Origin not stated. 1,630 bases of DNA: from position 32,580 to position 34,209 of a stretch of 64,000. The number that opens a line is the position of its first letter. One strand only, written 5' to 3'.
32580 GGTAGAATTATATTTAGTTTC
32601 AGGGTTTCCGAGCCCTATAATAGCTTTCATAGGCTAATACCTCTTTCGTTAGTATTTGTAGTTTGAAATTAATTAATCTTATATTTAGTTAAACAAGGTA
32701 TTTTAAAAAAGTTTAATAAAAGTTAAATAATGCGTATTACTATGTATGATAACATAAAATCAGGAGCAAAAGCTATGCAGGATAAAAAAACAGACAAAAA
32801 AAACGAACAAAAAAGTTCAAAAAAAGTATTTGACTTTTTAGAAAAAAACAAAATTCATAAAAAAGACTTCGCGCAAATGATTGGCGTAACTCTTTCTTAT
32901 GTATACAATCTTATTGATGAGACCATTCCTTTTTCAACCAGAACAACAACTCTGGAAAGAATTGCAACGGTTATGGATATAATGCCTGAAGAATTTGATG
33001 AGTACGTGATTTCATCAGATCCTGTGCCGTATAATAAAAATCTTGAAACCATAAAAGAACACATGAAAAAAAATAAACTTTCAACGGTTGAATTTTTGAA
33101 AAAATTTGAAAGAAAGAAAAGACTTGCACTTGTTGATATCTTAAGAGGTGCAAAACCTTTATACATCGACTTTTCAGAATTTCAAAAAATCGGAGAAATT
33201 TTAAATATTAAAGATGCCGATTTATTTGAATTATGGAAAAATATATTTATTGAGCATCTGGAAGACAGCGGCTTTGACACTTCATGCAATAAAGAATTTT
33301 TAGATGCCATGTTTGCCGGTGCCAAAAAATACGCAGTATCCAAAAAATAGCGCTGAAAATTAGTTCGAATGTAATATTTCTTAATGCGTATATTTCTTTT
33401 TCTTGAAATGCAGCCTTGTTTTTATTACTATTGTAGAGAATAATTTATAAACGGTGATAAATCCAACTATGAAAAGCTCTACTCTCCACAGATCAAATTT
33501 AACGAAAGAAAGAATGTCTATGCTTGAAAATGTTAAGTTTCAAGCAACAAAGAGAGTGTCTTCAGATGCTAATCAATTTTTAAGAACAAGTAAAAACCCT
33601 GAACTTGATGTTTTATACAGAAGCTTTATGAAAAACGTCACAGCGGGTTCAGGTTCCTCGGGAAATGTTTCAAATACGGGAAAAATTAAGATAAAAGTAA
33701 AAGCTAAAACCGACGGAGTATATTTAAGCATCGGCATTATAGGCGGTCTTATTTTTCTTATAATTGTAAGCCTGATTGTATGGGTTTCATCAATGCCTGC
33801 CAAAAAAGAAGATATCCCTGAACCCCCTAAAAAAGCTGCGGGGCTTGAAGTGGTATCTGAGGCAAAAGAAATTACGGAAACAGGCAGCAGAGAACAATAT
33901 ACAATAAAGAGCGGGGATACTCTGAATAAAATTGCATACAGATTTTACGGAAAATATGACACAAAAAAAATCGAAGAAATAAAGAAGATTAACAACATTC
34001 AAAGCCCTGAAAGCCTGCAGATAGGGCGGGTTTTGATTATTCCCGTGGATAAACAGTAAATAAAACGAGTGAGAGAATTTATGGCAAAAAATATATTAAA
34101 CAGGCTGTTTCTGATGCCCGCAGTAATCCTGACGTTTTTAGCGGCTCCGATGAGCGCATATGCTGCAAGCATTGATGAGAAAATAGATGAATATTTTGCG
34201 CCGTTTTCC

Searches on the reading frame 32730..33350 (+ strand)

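Call 86: search_protein_families(library=pfam, proteins=[window:32730-33350:+], max_evalue=0.0001)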
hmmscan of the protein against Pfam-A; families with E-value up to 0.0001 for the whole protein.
window:32730-33350:+ (206 aa): 1 family
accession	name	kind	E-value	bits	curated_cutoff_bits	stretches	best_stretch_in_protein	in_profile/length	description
PF13443.12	HTH_26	-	4.7e-08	33.6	22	1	36-92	5-60/63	Cro/C1-type HTH DNA-binding domain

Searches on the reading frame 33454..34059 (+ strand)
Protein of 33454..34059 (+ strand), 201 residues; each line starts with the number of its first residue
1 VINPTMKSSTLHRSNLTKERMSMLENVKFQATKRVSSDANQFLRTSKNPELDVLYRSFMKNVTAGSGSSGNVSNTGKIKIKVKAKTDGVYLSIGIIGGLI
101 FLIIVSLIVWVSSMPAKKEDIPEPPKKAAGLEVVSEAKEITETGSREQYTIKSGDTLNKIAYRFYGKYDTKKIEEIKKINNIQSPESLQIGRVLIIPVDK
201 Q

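Call 86: search_protein_families(library=pfam, proteins=[window:33454-34059:+], max_evalue=0.0001)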
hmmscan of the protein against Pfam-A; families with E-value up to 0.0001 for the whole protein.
window:33454-34059:+ (201 aa): 1 family
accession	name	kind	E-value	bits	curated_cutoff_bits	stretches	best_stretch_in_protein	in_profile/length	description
PF01476.26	LysM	-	2.2e-11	44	20.9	1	149-197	1-43/43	LysM domain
